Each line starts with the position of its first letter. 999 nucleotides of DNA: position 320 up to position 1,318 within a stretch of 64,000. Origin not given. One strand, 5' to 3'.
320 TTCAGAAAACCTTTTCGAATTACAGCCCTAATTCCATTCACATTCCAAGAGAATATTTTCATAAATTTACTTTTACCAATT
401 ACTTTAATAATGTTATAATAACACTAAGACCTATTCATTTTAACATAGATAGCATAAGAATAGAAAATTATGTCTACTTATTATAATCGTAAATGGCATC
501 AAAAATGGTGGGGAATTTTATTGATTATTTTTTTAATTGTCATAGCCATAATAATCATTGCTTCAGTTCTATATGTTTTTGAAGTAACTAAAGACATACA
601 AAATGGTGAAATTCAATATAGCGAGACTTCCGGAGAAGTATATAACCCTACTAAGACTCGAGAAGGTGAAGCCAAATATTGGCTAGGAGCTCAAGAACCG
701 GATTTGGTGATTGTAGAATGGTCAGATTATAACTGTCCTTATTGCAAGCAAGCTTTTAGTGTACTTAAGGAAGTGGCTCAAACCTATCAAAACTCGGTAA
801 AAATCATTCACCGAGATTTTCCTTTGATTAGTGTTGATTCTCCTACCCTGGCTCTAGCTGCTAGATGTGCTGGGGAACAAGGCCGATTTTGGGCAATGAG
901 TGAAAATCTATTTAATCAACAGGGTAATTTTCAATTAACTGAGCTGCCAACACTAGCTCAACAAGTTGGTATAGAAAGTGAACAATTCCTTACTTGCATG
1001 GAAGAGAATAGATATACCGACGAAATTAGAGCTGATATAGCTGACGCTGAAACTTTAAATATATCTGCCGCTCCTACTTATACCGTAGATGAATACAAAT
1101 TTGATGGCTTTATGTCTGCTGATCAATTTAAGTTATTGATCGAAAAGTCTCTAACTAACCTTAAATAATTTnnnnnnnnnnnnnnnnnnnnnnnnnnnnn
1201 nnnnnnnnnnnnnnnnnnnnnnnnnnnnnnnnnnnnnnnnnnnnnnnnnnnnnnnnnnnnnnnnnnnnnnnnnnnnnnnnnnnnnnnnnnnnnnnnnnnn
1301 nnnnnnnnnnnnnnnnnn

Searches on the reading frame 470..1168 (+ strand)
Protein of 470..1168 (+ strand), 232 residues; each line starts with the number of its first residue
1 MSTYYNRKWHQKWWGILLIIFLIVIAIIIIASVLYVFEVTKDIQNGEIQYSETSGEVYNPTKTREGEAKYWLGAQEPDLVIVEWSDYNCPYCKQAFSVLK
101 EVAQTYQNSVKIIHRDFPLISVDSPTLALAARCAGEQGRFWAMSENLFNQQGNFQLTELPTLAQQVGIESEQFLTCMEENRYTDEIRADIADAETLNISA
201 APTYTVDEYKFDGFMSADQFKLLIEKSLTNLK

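Call 69: search_protein_families(library=pfam, proteins=[window:470-1168:+], max_evalue=0.0001)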
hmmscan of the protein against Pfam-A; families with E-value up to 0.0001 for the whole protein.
window:470-1168:+ (232 aa): 2 families
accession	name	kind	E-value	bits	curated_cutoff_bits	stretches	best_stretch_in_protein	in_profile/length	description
PF13462.12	Thioredoxin_4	-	3.4e-26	92.8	23.2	1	68-226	4-165/165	Thioredoxin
PF01323.26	DSBA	-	2.6e-20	73.4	25.6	1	80-222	1-188/191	DSBA-like thioredoxin domain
